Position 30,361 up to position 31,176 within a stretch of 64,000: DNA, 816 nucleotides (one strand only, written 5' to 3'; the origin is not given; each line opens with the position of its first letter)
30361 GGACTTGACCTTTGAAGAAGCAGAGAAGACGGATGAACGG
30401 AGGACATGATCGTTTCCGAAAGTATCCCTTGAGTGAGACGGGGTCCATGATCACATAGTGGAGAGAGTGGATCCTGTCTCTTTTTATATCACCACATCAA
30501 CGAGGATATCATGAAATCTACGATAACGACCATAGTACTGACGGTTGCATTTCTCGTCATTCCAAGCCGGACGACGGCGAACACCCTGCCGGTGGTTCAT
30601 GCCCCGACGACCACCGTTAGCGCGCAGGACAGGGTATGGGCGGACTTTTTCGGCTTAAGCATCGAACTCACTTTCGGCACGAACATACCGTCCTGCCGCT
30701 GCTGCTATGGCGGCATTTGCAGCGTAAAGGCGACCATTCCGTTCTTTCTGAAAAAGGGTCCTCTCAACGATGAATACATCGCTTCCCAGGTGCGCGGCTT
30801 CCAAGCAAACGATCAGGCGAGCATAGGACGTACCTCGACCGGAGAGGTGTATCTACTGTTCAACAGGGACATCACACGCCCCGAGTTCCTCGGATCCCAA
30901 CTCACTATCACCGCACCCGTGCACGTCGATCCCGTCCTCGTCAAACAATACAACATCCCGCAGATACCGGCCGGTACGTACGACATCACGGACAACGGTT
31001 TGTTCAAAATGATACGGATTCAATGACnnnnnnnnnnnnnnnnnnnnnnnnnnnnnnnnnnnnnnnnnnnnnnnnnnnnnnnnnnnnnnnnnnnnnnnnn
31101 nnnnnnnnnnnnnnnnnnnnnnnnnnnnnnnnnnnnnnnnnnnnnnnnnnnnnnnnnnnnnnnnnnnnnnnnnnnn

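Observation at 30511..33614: Four-gene operon of uncharacterised small secreted, membrane and lipoproteins wedged between giant cargo genes B and C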

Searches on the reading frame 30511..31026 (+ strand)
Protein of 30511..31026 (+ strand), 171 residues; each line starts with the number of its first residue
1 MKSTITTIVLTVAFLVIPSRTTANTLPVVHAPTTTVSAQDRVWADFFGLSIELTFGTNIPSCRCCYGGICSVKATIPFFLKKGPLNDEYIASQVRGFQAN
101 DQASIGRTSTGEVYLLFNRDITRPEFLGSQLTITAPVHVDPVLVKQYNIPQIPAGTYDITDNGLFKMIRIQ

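Call 4: search_protein_families(library=pfam, proteins=[window:30511-31026:+], max_evalue=1)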
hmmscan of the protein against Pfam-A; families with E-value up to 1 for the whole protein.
window:30511-31026:+ (171 aa): 0 families

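Call 5: search_protein_families(library=ncbifam, proteins=[window:30511-31026:+], max_evalue=1)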
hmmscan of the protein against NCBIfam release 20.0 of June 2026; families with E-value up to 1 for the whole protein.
window:30511-31026:+ (171 aa): 0 families

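Call 10: list_cluster_members(proteins=[window:30511-31023:+, window:31028-31663:+, window:31852-32424:+, window:32706-33611:+, window:32520-33611:+, window:34216-38214:+, window:25644-29999:+])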
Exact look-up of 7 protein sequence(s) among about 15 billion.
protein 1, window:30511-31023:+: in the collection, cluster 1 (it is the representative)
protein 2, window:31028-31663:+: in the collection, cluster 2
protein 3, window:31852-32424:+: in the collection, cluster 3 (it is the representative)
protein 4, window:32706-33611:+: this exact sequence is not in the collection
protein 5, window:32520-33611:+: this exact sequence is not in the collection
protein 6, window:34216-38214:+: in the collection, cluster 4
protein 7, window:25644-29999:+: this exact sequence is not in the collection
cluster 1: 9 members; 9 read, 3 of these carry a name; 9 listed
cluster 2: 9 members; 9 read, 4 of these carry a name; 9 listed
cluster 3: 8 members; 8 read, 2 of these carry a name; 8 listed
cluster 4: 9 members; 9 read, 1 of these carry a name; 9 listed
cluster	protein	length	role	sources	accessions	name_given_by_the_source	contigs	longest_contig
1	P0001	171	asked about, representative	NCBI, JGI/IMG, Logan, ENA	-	hypothetical protein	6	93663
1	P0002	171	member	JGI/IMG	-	hypothetical protein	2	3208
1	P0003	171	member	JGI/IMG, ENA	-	hypothetical protein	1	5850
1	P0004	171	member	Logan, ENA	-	-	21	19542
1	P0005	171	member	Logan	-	-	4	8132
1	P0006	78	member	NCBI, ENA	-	-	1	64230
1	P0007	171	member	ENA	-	-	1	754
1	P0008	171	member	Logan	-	-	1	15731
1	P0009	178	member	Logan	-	-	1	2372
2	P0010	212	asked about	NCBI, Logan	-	-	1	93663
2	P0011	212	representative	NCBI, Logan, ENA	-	-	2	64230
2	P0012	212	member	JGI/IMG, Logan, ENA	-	hypothetical protein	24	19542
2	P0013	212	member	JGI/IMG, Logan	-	hypothetical protein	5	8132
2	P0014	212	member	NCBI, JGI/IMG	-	hypothetical protein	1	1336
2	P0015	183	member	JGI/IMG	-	hypothetical protein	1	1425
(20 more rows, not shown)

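Call 11: find_encoding_contigs(protein=P0001, flank=10000, max_places=10)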
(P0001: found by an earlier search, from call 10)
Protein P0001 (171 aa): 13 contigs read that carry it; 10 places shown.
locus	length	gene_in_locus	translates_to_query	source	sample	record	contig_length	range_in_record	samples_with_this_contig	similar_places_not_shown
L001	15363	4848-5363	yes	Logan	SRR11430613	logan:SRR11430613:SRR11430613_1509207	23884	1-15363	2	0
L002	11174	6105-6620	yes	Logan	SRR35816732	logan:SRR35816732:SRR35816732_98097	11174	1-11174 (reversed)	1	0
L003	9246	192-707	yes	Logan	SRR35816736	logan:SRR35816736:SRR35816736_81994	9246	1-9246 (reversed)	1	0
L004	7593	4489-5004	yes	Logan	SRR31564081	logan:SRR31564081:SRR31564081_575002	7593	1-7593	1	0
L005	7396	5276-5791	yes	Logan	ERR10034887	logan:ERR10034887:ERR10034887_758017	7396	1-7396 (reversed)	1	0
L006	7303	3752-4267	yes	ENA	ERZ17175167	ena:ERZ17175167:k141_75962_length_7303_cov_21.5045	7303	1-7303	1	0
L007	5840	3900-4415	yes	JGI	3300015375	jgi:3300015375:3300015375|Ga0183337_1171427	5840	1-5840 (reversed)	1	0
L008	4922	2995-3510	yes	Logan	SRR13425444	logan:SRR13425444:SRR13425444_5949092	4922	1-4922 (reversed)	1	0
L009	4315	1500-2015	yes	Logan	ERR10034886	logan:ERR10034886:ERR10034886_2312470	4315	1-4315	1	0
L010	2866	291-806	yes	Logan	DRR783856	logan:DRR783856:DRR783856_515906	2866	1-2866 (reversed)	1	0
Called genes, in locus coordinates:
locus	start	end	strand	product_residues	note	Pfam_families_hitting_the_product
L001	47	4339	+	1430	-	PF17517:IgGFc_binding, PF22544:HYDIN_VesB_CFA65-like_Ig (faint), PF22073:Cep192_D4 (faint), PF24771:Ig_CFAP74_1st (faint), PF18962:Por_Secre_tail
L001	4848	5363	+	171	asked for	-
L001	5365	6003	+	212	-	-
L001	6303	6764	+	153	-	-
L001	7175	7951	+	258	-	-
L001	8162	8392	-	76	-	-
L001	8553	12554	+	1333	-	PF19081:Ig_7 (faint), PF07686:V-set (faint), PF00047:ig (faint), PF13927:Ig_3, PF07679:I-set (weak), PF13895:Ig_2 (weak), PF13927:Ig_3, PF18962:Por_Secre_tail, +1 more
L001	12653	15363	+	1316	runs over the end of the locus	PF15780:ASH (faint), PF22067:Cep192_D3 (faint), PF22073:Cep192_D4 (faint), PF22544:HYDIN_VesB_CFA65-like_Ig (faint)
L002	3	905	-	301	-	?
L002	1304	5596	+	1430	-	PF17517:IgGFc_binding, PF22544:HYDIN_VesB_CFA65-like_Ig (faint), PF22073:Cep192_D4 (faint), PF24771:Ig_CFAP74_1st (faint), PF18962:Por_Secre_tail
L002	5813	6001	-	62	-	-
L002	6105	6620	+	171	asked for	-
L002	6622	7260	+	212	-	-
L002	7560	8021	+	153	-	-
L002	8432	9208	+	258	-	-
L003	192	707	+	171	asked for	-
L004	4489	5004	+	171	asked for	-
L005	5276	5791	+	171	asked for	-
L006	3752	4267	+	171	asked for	-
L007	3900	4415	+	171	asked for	-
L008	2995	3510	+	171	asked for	-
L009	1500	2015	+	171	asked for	-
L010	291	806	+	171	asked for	-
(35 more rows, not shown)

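Call 13: find_homologous_proteins(query=window:30511-31023:+, max_evalue=0.01)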
Query window:30511-31023:+ (171 aa): 4 proteins with E <= 0.01 among 30 candidates.
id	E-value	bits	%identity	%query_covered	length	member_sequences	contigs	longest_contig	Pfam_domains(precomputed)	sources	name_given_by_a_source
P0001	1.9e-109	381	100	100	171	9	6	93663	-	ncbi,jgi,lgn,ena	jgi:hypothetical protein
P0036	1.3e-81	290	79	96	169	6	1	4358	-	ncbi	ncbi:MAG: hypothetical protein ACKOB6_04605 [Candidatus Kapaibacterium sp.]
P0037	1.8e-77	277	79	87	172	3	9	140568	-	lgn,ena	-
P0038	4.1e-68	246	64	99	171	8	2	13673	-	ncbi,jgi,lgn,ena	ncbi:MAG: hypothetical protein RL156_1576 [Bacteroidota bacterium]|jgi:hypothetical protein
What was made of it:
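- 30511..31026 (+): g1: Sec-secreted 171-aa protein with invariant C62-x-C64-C65-Y-G-G-x-C70. Orphan family, fold unknown. Only 4 clusters at 90% identity among 5.8 billion protein clusters (call 13).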

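Call 14: find_encoding_contigs(protein=P0038, flank=10000, max_places=4)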
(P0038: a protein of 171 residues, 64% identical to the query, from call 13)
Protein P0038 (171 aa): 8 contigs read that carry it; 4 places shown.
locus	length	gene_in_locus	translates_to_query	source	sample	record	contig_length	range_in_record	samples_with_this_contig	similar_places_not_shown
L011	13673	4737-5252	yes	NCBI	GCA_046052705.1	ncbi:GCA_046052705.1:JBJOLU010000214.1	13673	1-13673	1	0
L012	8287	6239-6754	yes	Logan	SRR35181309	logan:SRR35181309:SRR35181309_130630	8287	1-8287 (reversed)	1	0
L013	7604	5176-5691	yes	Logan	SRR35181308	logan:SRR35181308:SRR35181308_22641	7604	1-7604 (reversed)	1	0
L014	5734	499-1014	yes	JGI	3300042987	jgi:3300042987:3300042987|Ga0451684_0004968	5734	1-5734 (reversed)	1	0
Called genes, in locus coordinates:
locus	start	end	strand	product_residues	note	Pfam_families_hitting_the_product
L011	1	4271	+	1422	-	PF17517:IgGFc_binding, PF22544:HYDIN_VesB_CFA65-like_Ig (faint), PF18962:Por_Secre_tail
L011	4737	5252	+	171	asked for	-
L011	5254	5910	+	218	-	-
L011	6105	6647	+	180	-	-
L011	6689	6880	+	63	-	-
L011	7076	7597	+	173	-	-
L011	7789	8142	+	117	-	-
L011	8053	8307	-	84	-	-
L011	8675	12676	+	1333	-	PF07686:V-set (faint), PF19081:Ig_7 (faint), PF00047:ig (faint), PF13927:Ig_3 (weak), PF07679:I-set (weak), PF13895:Ig_2 (weak), PF13927:Ig_3, PF18962:Por_Secre_tail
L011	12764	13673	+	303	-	?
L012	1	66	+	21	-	?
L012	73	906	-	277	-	PF01790:LGT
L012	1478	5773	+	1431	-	PF17517:IgGFc_binding, PF22544:HYDIN_VesB_CFA65-like_Ig (faint), PF18962:Por_Secre_tail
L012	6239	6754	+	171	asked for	-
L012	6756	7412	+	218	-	-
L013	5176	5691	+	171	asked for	-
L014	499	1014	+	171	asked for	-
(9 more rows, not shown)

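Call 15: find_encoding_contigs(protein=P0037, flank=10000, max_places=3)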
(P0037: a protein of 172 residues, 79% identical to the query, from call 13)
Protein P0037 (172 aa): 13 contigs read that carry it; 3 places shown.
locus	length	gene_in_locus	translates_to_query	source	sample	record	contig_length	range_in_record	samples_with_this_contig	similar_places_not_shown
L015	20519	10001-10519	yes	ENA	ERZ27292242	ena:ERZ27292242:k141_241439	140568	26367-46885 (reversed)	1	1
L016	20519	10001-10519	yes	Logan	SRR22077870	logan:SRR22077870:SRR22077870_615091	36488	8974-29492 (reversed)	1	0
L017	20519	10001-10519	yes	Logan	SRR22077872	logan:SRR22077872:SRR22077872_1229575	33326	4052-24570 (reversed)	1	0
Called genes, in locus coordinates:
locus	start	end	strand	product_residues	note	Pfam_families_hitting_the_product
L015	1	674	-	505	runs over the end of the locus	PF09992:NAGPA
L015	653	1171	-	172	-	-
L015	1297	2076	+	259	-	PF00378:ECH_1, PF16113:ECH_2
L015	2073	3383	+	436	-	PF04413:Glycos_transf_N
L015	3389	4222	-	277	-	PF01790:LGT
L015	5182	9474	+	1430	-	PF17517:IgGFc_binding, PF22073:Cep192_D4 (faint), PF22544:HYDIN_VesB_CFA65-like_Ig (faint), PF24771:Ig_CFAP74_1st (faint), PF18962:Por_Secre_tail (weak)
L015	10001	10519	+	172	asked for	-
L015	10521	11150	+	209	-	-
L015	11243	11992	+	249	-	-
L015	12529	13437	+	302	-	-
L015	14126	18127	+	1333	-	PF07686:V-set (faint), PF19081:Ig_7 (faint), PF16681:Ig_5 (faint), PF13927:Ig_3 (weak), PF13927:Ig_3 (weak), PF07679:I-set (weak), PF13927:Ig_3, PF18962:Por_Secre_tail, +4 more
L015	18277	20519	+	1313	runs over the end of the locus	PF24507:Ig_CFAP65_4th (faint), PF15780:ASH (faint), PF22067:Cep192_D3 (faint), PF22073:Cep192_D4 (faint), PF22544:HYDIN_VesB_CFA65-like_Ig (faint)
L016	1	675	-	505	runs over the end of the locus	PF09992:NAGPA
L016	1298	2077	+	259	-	PF00378:ECH_1, PF16113:ECH_2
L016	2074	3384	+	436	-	PF04413:Glycos_transf_N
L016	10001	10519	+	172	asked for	-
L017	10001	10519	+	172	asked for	-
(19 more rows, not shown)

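Call 16: find_encoding_contigs(protein=P0036, flank=10000, max_places=3)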
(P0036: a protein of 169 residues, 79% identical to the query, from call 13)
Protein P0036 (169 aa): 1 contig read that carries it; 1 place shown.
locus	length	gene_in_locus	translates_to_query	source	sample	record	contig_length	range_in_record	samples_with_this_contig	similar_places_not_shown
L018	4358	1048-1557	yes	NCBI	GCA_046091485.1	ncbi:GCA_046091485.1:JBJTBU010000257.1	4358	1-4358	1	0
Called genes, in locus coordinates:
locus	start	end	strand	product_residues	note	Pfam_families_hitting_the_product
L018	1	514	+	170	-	PF18962:Por_Secre_tail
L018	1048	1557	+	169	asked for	-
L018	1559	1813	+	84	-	-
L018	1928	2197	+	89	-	-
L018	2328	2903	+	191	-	-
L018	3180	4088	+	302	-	-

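Call 33: search_solved_structures(query=A4, max_evalue=10, show_alignments=2)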
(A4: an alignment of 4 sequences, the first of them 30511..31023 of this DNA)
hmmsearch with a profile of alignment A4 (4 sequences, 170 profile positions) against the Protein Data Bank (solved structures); distinct sequences matched with E-value up to 10: 1.
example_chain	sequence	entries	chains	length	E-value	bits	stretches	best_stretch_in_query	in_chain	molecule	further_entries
9l01_M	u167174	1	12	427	0.63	13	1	85-155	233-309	Putative portal protein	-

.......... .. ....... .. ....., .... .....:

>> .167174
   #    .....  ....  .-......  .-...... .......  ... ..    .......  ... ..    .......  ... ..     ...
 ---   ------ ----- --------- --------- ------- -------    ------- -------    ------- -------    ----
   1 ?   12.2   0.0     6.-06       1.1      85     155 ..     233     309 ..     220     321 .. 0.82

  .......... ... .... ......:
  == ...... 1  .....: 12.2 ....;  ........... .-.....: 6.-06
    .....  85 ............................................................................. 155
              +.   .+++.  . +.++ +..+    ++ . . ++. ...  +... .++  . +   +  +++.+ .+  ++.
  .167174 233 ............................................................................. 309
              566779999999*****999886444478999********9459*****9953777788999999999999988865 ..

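Call 44: find_related_loci(query=A4, collection=genome_contigs, flank=10000)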
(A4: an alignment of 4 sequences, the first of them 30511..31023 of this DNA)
Query A4 (171 aa) in genome_contigs; peptide patterns used: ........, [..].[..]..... (x = any residue, [..] = any of these).
57 stretches matched a pattern; 2 encode a relative of the query (tblastn E <= 1e-3); 2 distinct loci.
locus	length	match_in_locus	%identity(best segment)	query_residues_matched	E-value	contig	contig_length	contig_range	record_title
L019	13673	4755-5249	64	3-171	3e-75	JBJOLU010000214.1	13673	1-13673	MAG: Bacteroidota bacterium isolate tombigeeriver_2019_sw_WHONDRS-S19S_0020_B_bin.46 scaffold_846204, whole genome shotg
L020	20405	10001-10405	75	37-171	8e-74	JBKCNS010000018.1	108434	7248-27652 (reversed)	MAG: Candidatus Kapaibacterium sp. isolate samp_506_metadecoder_925 samp_506_443251, whole genome shotgun sequence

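Call 65: search_protein_families(library=pfam, alignment_id=A4, max_evalue=10)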
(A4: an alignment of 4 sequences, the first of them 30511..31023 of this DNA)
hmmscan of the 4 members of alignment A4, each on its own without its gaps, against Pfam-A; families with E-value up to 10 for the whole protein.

A. member 1, window:30511-31023:+ (171 aa): 0 families

B. families by the number of members that match (of 4 scanned): 0 families

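Call 77: predict_structure(alignment_id=A4)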
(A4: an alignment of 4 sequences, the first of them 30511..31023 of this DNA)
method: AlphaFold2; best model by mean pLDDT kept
length: 171 residues; sequences in the alignment: 4
mean_pLDDT: 47.9   pTM: 0.40
mean pLDDT of the five models: 47.9, 44.2, 42.8, 40.7, 40.4
residues with pLDDT >= 90: 0; 70-90: 13; 50-70: 68; < 50: 90
segments of 3 or more residues with pLDDT < 50: 1-84, 120-122
pLDDT, mean of each block of 10 residues (from residue 1): 38 36 29 29 28 30 35 36 52 53 62 64 52 66 66 72 64 66
secondary structure, 60 per line:
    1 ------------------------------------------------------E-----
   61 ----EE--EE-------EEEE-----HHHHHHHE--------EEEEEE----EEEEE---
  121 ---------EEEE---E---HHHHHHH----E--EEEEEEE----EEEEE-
elements in order: E78-81 H87-93 E103-108 E113-117 E130-133 H141-147 E155-161 E166-170
